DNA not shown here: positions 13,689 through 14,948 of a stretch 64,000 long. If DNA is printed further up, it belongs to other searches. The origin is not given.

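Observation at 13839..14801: Compositional mosaicism inside the fos-like locus: the fructokinase gene is visibly AT-rich compared with upstream genes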

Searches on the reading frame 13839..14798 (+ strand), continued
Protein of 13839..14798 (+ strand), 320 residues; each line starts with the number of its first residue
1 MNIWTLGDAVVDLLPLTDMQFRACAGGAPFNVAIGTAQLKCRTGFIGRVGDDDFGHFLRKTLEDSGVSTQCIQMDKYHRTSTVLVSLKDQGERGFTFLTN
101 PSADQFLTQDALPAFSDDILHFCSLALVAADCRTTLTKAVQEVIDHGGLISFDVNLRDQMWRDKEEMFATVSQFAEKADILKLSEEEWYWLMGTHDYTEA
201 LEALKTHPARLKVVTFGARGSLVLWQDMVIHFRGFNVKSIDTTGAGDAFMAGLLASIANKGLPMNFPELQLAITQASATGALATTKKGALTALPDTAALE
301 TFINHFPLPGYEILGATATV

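Call 19: find_encoding_contigs(protein=P0014, flank=10000, max_places=1)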
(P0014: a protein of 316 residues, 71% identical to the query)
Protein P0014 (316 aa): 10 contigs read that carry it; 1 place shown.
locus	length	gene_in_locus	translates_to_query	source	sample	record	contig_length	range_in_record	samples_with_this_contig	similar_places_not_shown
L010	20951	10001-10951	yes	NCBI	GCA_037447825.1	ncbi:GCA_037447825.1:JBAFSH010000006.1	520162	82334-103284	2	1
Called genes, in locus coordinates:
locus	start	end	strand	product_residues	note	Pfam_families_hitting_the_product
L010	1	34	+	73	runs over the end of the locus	PF06174:DUF987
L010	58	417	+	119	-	PF06154:CbeA_antitoxin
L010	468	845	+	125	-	PF06755:CbtA_toxin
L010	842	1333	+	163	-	PF25638:DUF5983_N, PF19419:DUF5983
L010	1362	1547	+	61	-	-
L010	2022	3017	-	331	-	PF00356:LacI, PF00532:Peripla_BP_1, PF13377:Peripla_BP_3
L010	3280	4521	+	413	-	PF01306:LacY_symp, PF07690:MFS_1, PF12832:MFS_1_like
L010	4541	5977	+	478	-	PF00251:Glyco_hydro_32N, PF04616:Glyco_hydro_43 (faint), PF08244:Glyco_hydro_32C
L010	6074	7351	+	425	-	PF16946:Porin_OmpG_1_2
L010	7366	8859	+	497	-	PF00251:Glyco_hydro_32N, PF04616:Glyco_hydro_43, PF16346:GH32_BT1760-like_C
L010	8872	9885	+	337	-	PF16946:Porin_OmpG_1_2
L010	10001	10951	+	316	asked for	PF00294:PfkB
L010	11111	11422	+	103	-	-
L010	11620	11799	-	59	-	PF00583:Acetyltransf_1, PF13508:Acetyltransf_7, PF13673:Acetyltransf_10 (weak)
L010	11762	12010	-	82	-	-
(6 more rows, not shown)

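Call 26: find_related_loci(query=A1, collection=genome_contigs, flank=10000)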
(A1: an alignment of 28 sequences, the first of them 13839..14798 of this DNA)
Query A1 (320 aa) in genome_contigs; peptide patterns used: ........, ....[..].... (x = any residue, [..] = any of these).
600 stretches matched a pattern (row limit reached: there are more); 472 encode a relative of the query (tblastn E <= 1e-3); the best 80 are kept; 80 distinct loci.
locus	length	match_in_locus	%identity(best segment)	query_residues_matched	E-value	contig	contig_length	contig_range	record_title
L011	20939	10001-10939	70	1-313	1e-145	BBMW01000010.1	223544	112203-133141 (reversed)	Citrobacter werkmanii NBRC 105721 DNA, contig: CIWKM10, whole genome shotgun sequence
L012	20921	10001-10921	54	1-305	3e-111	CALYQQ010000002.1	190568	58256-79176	MAG: uncultured Enterobacterales bacterium isolate SRR11267070_bin.21_metawrap_v1.3.0_MAG genome assembly, contig: ERZ95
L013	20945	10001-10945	57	2-315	7e-109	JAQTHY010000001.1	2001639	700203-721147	Orbaceae bacterium ESL0727 ESL0727_1, whole genome shotgun sequence, his leader region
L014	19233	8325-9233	45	3-304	2e-78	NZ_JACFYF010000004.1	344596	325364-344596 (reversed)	Vibrio marinisediminis strain 404 NODE_4_length_344596_cov_139.797168, whole genome shotgun sequence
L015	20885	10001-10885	46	2-294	1e-75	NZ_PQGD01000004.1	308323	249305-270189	Superficieibacter electus strain BP-1 NODE_4_length_308323_cov_34.2457, whole genome shotgun sequence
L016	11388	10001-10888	44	1-294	3e-75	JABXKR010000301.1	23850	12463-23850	MAG: Psychromonas sp. isolate GLG-1 scaffold_30, whole genome shotgun sequence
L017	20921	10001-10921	43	3-307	5e-75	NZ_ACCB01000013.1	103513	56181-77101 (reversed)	Yersinia aldovae ATCC 35236 contig00289, whole genome shotgun sequence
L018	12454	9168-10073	46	3-303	4e-74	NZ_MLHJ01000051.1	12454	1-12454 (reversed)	Rodentibacter rarus strain CCUG 17206 contig_51, whole genome shotgun sequence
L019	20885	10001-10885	43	2-294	2e-74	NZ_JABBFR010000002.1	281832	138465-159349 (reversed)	Rosenbergiella gaditana strain S61 NODE_2_length_281832_cov_42.511757, whole genome shotgun sequence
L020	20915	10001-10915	43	1-303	1e-73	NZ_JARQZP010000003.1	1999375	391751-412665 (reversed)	Vibrio hannami strain KACC 19277 contig_2, whole genome shotgun sequence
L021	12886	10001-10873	47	2-294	5e-74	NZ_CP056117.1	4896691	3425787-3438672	Enterobacter cloacae strain DSM 26481 chromosome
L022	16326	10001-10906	47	3-303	2e-73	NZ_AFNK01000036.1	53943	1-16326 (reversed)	Haemophilus sputorum CCUG 13788 contig00092, whole genome shotgun sequence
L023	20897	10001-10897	43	2-299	8e-72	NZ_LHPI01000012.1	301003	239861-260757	Vibrio hepatarius strain DSM 19134 contig0012, whole genome shotgun sequence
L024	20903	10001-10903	46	2-300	3e-71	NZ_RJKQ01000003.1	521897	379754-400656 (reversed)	Enterobacter sp. BIGb0383 Ga0304806_103, whole genome shotgun sequence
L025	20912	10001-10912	44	3-305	1e-71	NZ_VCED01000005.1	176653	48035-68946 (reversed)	Haemophilus seminalis strain SZY H1 Scaffold5, whole genome shotgun sequence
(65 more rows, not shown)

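Call 39: find_encoding_contigs(protein=P0047, flank=10000, max_places=1)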
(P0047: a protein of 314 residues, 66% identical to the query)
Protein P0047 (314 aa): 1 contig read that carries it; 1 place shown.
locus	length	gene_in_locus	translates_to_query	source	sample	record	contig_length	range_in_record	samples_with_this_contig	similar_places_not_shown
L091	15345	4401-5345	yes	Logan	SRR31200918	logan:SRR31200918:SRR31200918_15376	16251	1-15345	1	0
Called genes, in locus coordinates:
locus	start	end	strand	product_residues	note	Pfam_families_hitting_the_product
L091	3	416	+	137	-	?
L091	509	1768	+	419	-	PF16946:Porin_OmpG_1_2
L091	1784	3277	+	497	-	PF00251:Glyco_hydro_32N, PF04616:Glyco_hydro_43, PF16346:GH32_BT1760-like_C (weak)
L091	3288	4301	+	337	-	PF16946:Porin_OmpG_1_2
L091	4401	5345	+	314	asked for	PF00294:PfkB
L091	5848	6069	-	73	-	-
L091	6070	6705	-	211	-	-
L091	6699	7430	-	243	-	-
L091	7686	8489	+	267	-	-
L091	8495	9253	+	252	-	-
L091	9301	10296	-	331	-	PF00248:Aldo_ket_red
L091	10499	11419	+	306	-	PF00126:HTH_1, PF03466:LysR_substrate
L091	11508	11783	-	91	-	PF07505:DUF5131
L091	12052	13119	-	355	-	PF00672:HAMP, PF00512:HisKA, PF02518:HATPase_c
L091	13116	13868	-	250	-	PF00072:Response_reg, PF00486:Trans_reg_C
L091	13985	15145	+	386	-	PF25917:BSH_RND, PF25881:HH_YBHG (weak), PF25876:HH_MFP_RND, PF25944:Beta-barrel_RND, PF25967:RND-MFP_C, PF25989:YknX_C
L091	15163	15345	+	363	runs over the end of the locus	?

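Call 42: search_protein_families(library=ncbifam, proteins=[window:13839-14798:+], max_evalue=0.00001)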
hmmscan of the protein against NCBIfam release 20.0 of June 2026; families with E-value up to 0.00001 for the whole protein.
window:13839-14798:+ (320 aa): 19 families
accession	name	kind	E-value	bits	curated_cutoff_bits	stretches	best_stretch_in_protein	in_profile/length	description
NF006957.1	PRK09434.1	equivalog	2.4e-103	345.8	450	1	2-298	3-301/302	fructokinase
TIGR04382.1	myo_inos_iolC_N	equivalog_domain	2e-48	165.3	300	1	19-303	26-309/309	5-dehydro-2-deoxygluconokinase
NF049991.1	TagKinase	equivalog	2.5e-38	131.7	420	1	26-305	41-317/321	tagatose kinase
NF053626.1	RibKinHalex1628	equivalog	8e-31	107.6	330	1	22-304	34-292/293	ATP-dependent ribose-1-phosphate kinase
TIGR02152.1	D_ribokin_bact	equivalog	5.9e-30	104.6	299.65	1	20-299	29-296/298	ribokinase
NF040938.1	KDG_KDGal_kin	equivalog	1.1e-28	100.3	400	1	21-304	25-304/305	bifunctional 2-dehydro-3-deoxygluconokinase/2-dehydro-3-deoxygalactonokinase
NF047869.1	myo_kin_aldol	exception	9.7e-27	93.5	600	1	20-305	33-333/586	bifunctional 5-dehydro-2-deoxygluconokinase/5-dehydro-2-deoxyphosphogluconate aldolase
NF008353.0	PRK11142.1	equivalog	6.3e-24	85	341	1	17-304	30-304/307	ribokinase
NF052444.1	DhDoxglucKinKdgK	equivalog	3.5e-23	82.5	400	1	3-256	3-268/303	2-dehydro-3-deoxygluconokinase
NF041332.1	KDG_KDGal_kin_Halo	equivalog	2.6e-20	73.1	440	1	20-292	27-300/320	bifunctional 2-dehydro-3-deoxygluconokinase/2-dehydro-3-deoxygalactonokinase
NF007321.0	PRK09813.1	equivalog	3.1e-20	72.7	247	1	2-259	3-236/261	fructoselysine 6-kinase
NF041134.1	R1P_kin_Thcocales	equivalog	7e-16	58.5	500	1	25-258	36-243/291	ADP-dependent ribose-1-phosphate kinase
TIGR03168.1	1-PFK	subfamily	7.7e-16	57.9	216.4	1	194-297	198-293/305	hexose kinase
TIGR03828.1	pfkB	equivalog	2.5e-14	53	292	1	194-295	198-291/305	1-phosphofructokinase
NF041320.1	pfkB_Halo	equivalog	7.5e-13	48.6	400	1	195-285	194-282/302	1-phosphofructokinase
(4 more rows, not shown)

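Call 55: search_solved_structures(query=window:13839-14798:+, max_evalue=1e-20, show_alignments=1)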
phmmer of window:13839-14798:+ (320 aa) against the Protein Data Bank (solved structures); distinct sequences matched with E-value up to 1e-20: 14.
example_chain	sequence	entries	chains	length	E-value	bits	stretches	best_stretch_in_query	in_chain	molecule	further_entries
5ey7_A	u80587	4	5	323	7.9e-77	261.8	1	2-303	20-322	Fructokinase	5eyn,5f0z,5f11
5ygg_A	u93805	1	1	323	1.4e-75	257.7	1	2-303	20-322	Fructokinase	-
1tyy_A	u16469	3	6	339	1.1e-57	199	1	2-306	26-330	putative sugar kinase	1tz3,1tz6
3ljs_A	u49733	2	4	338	1.5e-34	123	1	5-299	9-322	Fructokinase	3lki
3ewm_A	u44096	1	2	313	6.9e-34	120.8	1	5-291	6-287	Uncharacterized sugar kinase PH1459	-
3gbu_A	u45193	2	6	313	9.4e-34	120.4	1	5-291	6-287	Uncharacterized sugar kinase PH1459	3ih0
4wjm_A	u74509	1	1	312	6.9e-27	97.8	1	5-278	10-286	Ribokinase:Carbohydrate kinase, PfkB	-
4u7x_A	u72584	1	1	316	7.1e-27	97.8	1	5-278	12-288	Ribokinase:Carbohydrate kinase, PfkB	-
2qcv_A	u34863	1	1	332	2e-23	86.5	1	18-303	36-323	Putative 5-dehydro-2-deoxygluconokinase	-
3hj6_A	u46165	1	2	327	5.5e-23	85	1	19-258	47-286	Fructokinase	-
8w9z_I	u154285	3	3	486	2.4e-22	82.9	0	19-197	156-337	Fructokinase-like 1, chloroplastic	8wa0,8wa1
8qma_S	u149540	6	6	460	7.3e-22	81.3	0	19-197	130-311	PAP6 | PAP6, FLN1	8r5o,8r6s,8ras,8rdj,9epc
8xzv_E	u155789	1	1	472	2.9e-21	79.3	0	20-197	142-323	Fructokinase-like 1, chloroplastic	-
1v19_A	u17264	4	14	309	3.2e-21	79.2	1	22-277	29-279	2-KETO-3-DEOXYGLUCONATE KINASE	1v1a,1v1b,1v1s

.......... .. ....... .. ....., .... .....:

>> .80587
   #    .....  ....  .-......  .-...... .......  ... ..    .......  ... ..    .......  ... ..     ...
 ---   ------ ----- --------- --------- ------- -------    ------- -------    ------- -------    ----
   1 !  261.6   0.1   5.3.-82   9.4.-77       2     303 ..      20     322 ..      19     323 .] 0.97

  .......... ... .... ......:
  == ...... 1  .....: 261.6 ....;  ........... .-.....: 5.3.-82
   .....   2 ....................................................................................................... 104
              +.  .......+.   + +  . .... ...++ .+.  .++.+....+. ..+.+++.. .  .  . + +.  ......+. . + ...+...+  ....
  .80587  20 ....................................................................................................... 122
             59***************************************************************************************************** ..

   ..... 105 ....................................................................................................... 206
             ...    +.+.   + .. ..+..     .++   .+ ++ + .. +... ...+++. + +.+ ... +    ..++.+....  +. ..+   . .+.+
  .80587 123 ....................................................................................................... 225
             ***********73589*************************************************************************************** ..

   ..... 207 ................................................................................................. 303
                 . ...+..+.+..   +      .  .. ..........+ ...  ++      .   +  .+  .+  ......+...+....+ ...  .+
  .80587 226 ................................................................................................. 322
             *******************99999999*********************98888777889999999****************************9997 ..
